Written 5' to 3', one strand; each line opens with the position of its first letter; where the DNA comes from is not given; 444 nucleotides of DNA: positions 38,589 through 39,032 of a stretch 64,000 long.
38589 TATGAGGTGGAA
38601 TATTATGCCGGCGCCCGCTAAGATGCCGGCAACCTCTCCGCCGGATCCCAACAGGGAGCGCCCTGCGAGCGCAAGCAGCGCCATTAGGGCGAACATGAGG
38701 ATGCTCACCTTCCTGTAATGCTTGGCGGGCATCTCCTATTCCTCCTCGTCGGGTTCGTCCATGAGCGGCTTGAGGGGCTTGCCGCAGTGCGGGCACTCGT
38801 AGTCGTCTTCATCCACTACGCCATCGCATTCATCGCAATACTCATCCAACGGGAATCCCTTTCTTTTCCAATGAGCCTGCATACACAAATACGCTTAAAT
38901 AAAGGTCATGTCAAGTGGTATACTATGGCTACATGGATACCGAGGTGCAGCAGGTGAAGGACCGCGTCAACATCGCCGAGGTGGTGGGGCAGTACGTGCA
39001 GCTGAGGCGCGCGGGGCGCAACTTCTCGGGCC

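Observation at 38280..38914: Minus-strand micro-operon of three tiny proteins (acidic CxxC..CxxC 37-48 aa, 62-aa membrane, 75-aa CPHC..CPFC + TM) with translational coupling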

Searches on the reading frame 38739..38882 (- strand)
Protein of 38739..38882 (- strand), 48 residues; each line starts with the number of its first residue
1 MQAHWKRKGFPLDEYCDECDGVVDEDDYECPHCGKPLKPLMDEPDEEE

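Call 3: search_protein_families(library=pfam, proteins=[window:38739-38882:-], max_evalue=1)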
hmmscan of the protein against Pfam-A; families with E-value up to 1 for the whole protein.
seq(48 aa): 23 families
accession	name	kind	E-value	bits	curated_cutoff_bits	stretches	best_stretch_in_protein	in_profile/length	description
PF13248.11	Zn_ribbon_3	-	9.5e-05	22.2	27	1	15-37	4-26/26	zinc-ribbon domain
PF12773.13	DZR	-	0.0022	18.5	27.3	1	16-37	1-22/45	Double zinc ribbon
PF00130.28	C1_1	-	0.0052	17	26.5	1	4-34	2-35/53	Phorbol esters/diacylglycerol binding domain (C1 domain)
PF13240.11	Zn_Ribbon_1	-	0.0081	16.4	25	1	15-37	1-23/23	zinc-ribbon domain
PF14803.11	Zn_ribbon_Nudix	-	0.0082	16.5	25.6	1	30-48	3-21/34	Nudix N-terminal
PF17032.10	Zn_ribbon_15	-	0.013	16.7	28.9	1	13-34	52-73/73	zinc-ribbon family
PF01155.25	HypA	-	0.014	15.9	28.9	1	10-36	67-95/112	Hydrogenase/urease nickel incorporation, metallochaperone, hypA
PF07191.17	Zn_ribbon_6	-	0.018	15.5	25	1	13-39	16-41/67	Double zinc ribbon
PF10571.15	UPF0547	-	0.019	15.5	29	1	16-34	3-21/26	Uncharacterised protein family UPF0547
PF18439.7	zf_UBZ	-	0.031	14.4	25.6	1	26-39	1-14/32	Ubiquitin-Binding Zinc Finger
PF21367.3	ZNF512_zf-C2H2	-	0.041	14.6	27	1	30-40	1-11/20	Zinc finger 512, zinc fingers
PF24460.1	DUF7575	-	0.046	13.5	28.5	1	28-39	4-15/28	Domain of unknown function (DUF7575)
PF13920.12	zf-C3HC4_3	-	0.052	13.8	27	1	15-37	25-46/49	Zinc finger, C3HC4 type (RING finger)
PF24485.1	zf-C2H2_DHX34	-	0.057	13.9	27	1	27-38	1-12/25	DHX34-like, C2H2-type zinc finger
PF13453.11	Zn_ribbon_TFIIB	-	0.065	13.1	22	1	7-22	14-28/41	Transcription factor zinc-finger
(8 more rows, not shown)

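Call 23: find_homologous_proteins(query=window:38739-38882:-, max_evalue=10)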
Query seq(48 aa) (48 aa): 2 proteins with E <= 10 among 2 candidates.
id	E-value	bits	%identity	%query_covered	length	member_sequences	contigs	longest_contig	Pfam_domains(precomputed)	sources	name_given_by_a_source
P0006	7.6e-24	100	92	100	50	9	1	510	-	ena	-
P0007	2.6e-10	58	76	77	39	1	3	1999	-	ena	-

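Call 25: find_encoding_contigs(protein=P0007, flank=5000, max_places=6)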
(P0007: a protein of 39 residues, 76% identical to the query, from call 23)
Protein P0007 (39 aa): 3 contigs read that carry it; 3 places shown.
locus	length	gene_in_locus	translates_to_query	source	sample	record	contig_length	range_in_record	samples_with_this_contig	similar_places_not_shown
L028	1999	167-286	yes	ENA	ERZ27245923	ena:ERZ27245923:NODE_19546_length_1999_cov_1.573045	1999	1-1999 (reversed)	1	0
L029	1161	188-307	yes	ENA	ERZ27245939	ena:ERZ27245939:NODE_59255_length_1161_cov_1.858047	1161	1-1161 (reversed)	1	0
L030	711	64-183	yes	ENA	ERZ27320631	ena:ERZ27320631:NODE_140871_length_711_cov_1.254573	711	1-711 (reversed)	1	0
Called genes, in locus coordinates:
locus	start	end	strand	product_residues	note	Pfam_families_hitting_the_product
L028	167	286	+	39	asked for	-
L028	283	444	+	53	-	-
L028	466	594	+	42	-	-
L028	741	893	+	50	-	-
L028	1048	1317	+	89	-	-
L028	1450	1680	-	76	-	-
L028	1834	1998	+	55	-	?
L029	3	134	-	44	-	?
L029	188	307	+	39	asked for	-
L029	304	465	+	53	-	-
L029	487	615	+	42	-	-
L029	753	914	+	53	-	-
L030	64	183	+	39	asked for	-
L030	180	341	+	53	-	-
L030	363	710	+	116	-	?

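Call 29: find_related_loci(query=A2, collection=metagenome_contigs, flank=3000)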
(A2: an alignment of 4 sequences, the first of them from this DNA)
Query A2 (48 aa) in metagenome_contigs; peptide patterns used: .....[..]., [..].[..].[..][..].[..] (x = any residue, [..] = any of these).
600 stretches matched a pattern, but none encodes a relative of the query by tblastn (E <= 1e-3).

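Call 32: search_protein_families(library=ncbifam, proteins=[window:38739-38882:-], max_evalue=1)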
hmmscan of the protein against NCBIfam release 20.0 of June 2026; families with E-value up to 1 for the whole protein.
seq(48 aa): 5 families
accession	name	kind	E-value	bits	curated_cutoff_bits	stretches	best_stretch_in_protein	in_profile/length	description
NF001605.0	PRK00398.1-2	equivalog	0.042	13.7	63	1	28-40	2-14/43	DNA-directed RNA polymerase subunit P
TIGR00100.1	hypA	equivalog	0.069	13.2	88.1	1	11-37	68-97/116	hydrogenase maturation nickel metallochaperone HypA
TIGR02487.1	NrdD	equivalog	0.31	9.5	326.35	1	14-35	528-548/581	anaerobic ribonucleoside-triphosphate reductase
NF053815.1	teico_TcaA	equivalog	0.36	9.6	550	1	15-39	3-27/463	membrane-associated protein TcaA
NF033497.1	rubre_like_arch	subfamily_domain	0.42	10.4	32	1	28-35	1-8/34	rubrerythrin-like domain-containing protein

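Call 33: search_protein_families(library=phrogs, proteins=[window:38739-38882:-], max_evalue=1)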
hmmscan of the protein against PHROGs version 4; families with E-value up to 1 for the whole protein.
seq(48 aa): 7 families
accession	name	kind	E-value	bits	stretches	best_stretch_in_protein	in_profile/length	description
phrog_6586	-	unknown function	0.00039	21.3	1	15-39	5-29/129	-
phrog_22321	-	unknown function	0.017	16.1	1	25-40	3-18/49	-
phrog_4852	-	unknown function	0.03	15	1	13-38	13-40/194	-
phrog_10714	-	unknown function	0.031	15.5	1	15-39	75-101/109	-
phrog_9700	-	unknown function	0.082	12.8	1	14-45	7-38/483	-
phrog_38469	-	unknown function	0.12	13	1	13-35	213-235/272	-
phrog_17317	-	unknown function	0.15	12.8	1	27-37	6-16/31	-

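Call 34: search_protein_families(library=padloc, proteins=[window:38739-38882:-], max_evalue=1)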
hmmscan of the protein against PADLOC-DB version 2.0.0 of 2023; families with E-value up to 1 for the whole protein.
seq(48 aa): 0 families

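Call 45: search_protein_representatives(alignment_id=A4)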
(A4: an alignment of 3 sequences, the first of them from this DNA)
Query: 3 sequences, 50 profile positions. Proteins with E-value up to 0.001 (for the whole library): 57; up to 1e-10: 3; up to 1e-30: 0. The best 57 are listed.
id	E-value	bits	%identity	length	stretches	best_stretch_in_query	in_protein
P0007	3.1e-19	84.8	-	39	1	12-50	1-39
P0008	2.5e-18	81.9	-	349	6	26-38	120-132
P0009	3.0e-14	68.8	-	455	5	16-39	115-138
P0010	3.8e-08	49.3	-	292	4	16-37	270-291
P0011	4.0e-08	49.2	-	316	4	16-42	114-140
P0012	4.5e-08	49.0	-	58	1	15-47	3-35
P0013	7.1e-08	48.4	-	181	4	16-39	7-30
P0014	2.0e-07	46.9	-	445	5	16-38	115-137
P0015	2.3e-07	46.8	-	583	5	15-38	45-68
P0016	2.5e-07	46.7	-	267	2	13-46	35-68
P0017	3.6e-07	46.1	-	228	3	14-43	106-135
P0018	5.1e-07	45.7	-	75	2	16-35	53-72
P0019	1.1e-06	44.6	-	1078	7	19-33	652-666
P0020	2.1e-06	43.7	-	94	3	14-48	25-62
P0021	2.7e-06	43.3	-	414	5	17-38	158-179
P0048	3.8e-04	36.4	-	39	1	15-35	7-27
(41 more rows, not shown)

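Call 47: predict_structure(alignment_id=A4)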
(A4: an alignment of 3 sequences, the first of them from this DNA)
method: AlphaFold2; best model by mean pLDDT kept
length: 48 residues; sequences in the alignment: 3
mean_pLDDT: 66.7   pTM: 0.43
mean pLDDT of the five models: 66.7, 63.2, 57.6, 57.4, 52.0
residues with pLDDT >= 90: 0; 70-90: 21; 50-70: 27; < 50: 0
segments of 3 or more residues with pLDDT < 50: none
pLDDT, mean of each block of 10 residues (from residue 1): 60 73 73 71 55
secondary structure, 60 per line:
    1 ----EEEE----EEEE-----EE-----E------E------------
elements in order: E5-8 E13-16

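Call 48: find_encoding_contigs(protein=P0012, flank=4000, max_places=6)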
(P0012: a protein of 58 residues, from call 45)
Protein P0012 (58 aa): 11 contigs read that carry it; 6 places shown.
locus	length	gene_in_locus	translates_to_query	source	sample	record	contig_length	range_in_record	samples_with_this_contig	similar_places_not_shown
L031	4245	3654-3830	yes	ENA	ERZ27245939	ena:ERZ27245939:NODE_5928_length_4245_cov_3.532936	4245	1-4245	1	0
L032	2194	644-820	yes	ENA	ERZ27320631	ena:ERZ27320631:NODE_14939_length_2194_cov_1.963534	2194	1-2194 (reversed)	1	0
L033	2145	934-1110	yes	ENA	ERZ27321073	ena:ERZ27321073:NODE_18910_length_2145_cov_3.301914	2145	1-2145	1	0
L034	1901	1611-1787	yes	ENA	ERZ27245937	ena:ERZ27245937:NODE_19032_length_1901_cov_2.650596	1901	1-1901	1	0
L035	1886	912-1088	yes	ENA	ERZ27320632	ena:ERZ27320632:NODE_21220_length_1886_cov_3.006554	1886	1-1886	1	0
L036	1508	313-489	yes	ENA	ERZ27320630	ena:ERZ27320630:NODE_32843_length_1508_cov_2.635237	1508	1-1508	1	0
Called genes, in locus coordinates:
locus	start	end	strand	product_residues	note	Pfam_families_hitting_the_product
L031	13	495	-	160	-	PF20393:Pro_CA_2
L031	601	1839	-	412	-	PF03979:Sigma70_r1_1, PF00140:Sigma70_r1_2, PF04542:Sigma70_r2, PF04539:Sigma70_r3, PF04545:Sigma70_r4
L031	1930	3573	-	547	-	PF01807:Zn_ribbon_DnaG, PF10410:DnaB_bind (faint), PF08275:DNAG_N, PF13155:Toprim_2, PF13662:Toprim_4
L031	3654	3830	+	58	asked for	-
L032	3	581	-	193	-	?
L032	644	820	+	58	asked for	-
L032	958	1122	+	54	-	-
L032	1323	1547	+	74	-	-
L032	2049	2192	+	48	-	?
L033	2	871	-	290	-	?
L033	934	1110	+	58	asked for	-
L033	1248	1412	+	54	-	-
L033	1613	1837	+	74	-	-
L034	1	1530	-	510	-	?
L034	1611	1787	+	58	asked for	-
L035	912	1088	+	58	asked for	-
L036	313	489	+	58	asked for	-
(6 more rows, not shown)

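Call 49: find_encoding_contigs(protein=P0048, flank=4000, max_places=6)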
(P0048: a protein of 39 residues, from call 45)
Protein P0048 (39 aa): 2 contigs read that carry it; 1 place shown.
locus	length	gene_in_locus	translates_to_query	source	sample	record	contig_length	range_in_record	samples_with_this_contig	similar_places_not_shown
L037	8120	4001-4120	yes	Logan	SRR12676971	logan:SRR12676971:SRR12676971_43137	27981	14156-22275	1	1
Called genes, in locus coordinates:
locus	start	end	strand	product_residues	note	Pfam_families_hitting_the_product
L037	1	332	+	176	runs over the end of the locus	-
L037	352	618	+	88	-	-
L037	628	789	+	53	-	-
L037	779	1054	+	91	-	-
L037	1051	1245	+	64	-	-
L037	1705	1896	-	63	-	-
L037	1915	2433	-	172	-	-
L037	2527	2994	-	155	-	-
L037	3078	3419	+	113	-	-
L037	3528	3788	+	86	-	-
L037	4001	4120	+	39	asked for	-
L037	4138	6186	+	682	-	PF12729:4HB_MCP_1, PF00672:HAMP, PF08448:PAS_4 (weak), PF00015:MCPsignal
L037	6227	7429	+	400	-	PF00512:HisKA, PF02518:HATPase_c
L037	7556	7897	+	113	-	-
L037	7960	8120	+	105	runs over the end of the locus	-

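Call 61: fold_search(model_id=the predicted structure, library=pdb)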
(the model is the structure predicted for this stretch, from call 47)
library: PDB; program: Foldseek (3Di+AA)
matches with E <= 10: 213; with E <= 0.001: 0
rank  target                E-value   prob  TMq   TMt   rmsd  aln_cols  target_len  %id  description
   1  3g9y_A                5.7e-01  0.80  0.47  0.73   1.0        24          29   33  Crystal structure of the second zinc finger from ZRANB2/ZNF265 bound to 6 nt ssRNA sequence AGGUAA (released 2009-03-03)
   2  7m4n_B                9.5e-01  0.14  0.40  0.19   8.6        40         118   20  Crystal structure of RBR E3 ligase RNF216 in complex with K63-linked di-ubiquitin (released 2022-01-05)
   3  7mnr_B                1.1e+00  0.63  0.47  0.56   0.9        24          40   25  Crystal Structure of the ZnF3 of Nucleoporin NUP358/RanBP2 in complex with Ran-GDP (released 2022-06-15)
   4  7m4n_A                1.1e+00  0.13  0.40  0.19   8.6        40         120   20  Crystal structure of RBR E3 ligase RNF216 in complex with K63-linked di-ubiquitin (released 2022-01-05)
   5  3gj3_B                1.2e+00  0.54  0.46  0.76   1.2        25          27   32  Crystal structure of human RanGDP-Nup153ZnF2 complex (released 2009-08-04)
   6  7pcv_A                1.3e+00  0.60  0.47  0.20   0.9        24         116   25  Crystal structure of RBM5 RRM1-zinc finger (released 2022-08-17)
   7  3gj8_B                1.3e+00  0.47  0.46  0.75   1.3        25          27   28  Crystal structure of human RanGDP-Nup153ZnF34 complex (released 2009-08-04)
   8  3gj5_B                1.5e+00  0.51  0.44  0.77   0.6        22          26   23  Crystal structure of human RanGDP-Nup153ZnF4 complex (released 2009-08-04)
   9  2k1p_MODEL_1_A        1.5e+00  0.33  0.45  0.60   1.6        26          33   31  Solution structure of the second zinc finger domain of ZRANB2/ZNF265 (released 2009-03-17)
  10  7m4o_A                1.5e+00  0.11  0.40  0.19   8.6        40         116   20  Crystal structure of phosphorylated RBR E3 ligase RNF216 in complex with K63-linked di-ubiquitin (released 2022-01-05)
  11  7mo2_B                1.6e+00  0.44  0.46  0.57   1.2        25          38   32  Crystal Structure of the ZnF2 of Nucleoporin NUP153 in complex with Ran-GDP (released 2022-06-15)
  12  7mo5_B                1.7e+00  0.51  0.47  0.61   1.1        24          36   21  Crystal Structure of the ZnF4 of Nucleoporin NUP153 in complex with Ran-GDP (released 2022-06-15)
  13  3gj8_D                1.7e+00  0.44  0.46  0.79   1.2        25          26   28  Crystal structure of human RanGDP-Nup153ZnF34 complex (released 2009-08-04)
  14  2k2c_MODEL_1_A        1.7e+00  0.28  0.44  0.17   1.2        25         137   16  Solution NMR structure of N-terminal domain of human pirh2. Northeast Structural Genomics Consortium (NESG) ta (released 2008-04-15)
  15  4xxb_B                1.9e+00  0.35  0.48  0.54   1.5        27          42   15  Crystal structure of human MDM2-RPL11 (released 2015-08-12)
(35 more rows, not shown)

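Call 70: find_encoding_contigs(protein=P0006, flank=3000, max_places=6)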
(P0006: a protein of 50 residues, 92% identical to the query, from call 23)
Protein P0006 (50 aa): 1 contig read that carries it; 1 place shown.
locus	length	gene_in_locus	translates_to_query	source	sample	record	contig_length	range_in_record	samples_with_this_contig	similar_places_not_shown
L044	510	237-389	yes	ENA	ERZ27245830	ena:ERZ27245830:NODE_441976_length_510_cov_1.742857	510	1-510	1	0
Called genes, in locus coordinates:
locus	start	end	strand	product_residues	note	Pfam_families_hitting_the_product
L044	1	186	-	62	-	?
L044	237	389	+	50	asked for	-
